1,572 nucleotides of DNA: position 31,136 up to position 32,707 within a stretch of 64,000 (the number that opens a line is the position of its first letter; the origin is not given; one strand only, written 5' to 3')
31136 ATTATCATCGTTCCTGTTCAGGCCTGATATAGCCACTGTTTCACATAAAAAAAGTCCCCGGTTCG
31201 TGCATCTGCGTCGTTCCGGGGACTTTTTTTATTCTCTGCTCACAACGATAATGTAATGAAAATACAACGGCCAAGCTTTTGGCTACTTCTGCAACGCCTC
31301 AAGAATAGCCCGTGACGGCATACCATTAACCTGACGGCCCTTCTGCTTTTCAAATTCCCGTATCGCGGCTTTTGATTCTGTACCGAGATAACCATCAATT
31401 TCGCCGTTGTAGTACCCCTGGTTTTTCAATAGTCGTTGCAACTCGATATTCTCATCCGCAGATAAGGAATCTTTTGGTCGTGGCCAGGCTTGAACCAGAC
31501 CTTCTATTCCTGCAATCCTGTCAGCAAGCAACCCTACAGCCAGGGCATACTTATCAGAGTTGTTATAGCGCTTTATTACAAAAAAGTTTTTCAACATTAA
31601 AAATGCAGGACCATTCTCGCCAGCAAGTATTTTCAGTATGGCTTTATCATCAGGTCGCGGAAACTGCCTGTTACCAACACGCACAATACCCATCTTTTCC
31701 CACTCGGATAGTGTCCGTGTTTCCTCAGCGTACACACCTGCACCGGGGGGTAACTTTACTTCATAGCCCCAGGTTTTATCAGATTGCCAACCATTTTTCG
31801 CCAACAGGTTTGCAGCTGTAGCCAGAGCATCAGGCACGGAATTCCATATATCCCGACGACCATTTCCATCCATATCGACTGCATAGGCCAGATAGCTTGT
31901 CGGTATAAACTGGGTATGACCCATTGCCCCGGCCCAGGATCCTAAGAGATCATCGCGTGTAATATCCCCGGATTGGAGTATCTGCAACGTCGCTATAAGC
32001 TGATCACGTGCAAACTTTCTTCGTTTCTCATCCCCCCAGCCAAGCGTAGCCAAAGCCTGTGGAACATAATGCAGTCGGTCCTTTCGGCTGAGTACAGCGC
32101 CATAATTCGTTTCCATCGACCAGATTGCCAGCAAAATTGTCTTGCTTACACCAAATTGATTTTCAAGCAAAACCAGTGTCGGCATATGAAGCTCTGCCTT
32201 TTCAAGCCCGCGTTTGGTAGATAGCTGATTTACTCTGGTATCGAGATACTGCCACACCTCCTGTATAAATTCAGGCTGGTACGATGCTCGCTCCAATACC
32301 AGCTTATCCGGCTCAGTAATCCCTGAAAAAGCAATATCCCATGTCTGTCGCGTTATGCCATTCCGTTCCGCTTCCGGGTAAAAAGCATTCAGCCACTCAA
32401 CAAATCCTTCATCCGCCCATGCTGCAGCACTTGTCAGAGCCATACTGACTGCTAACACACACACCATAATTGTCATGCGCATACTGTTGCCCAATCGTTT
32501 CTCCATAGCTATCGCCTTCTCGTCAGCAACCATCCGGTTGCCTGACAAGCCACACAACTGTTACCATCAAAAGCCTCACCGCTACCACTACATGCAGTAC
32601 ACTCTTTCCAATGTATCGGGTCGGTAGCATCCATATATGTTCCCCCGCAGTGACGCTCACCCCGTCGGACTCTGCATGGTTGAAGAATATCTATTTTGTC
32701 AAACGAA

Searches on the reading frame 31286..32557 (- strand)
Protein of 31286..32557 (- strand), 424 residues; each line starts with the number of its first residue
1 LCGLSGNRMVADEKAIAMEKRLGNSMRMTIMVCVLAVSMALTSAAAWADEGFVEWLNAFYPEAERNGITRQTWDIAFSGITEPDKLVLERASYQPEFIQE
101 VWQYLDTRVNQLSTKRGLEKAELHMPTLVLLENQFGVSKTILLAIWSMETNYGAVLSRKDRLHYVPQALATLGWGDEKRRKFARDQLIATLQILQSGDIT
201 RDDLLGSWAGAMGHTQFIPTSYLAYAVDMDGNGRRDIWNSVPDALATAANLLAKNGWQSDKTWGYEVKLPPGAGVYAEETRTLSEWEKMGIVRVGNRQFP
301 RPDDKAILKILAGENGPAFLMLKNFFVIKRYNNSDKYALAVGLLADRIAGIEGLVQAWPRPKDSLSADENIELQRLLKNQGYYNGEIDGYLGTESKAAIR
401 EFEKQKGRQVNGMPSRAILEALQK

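Call 70: search_protein_families(library=pfam, proteins=[window:31286-32557:-], max_evalue=0.00001)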
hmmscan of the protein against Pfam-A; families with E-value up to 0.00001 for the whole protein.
window:31286-32557:- (424 aa): 2 families
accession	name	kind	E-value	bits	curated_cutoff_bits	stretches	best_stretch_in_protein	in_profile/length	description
PF13406.11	SLT_2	-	1.1e-95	320.7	24.3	1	52-346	2-292/292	Transglycosylase SLT domain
PF01471.23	PG_binding_1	-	1.7e-12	47.8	23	1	371-422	6-57/57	Putative peptidoglycan binding domain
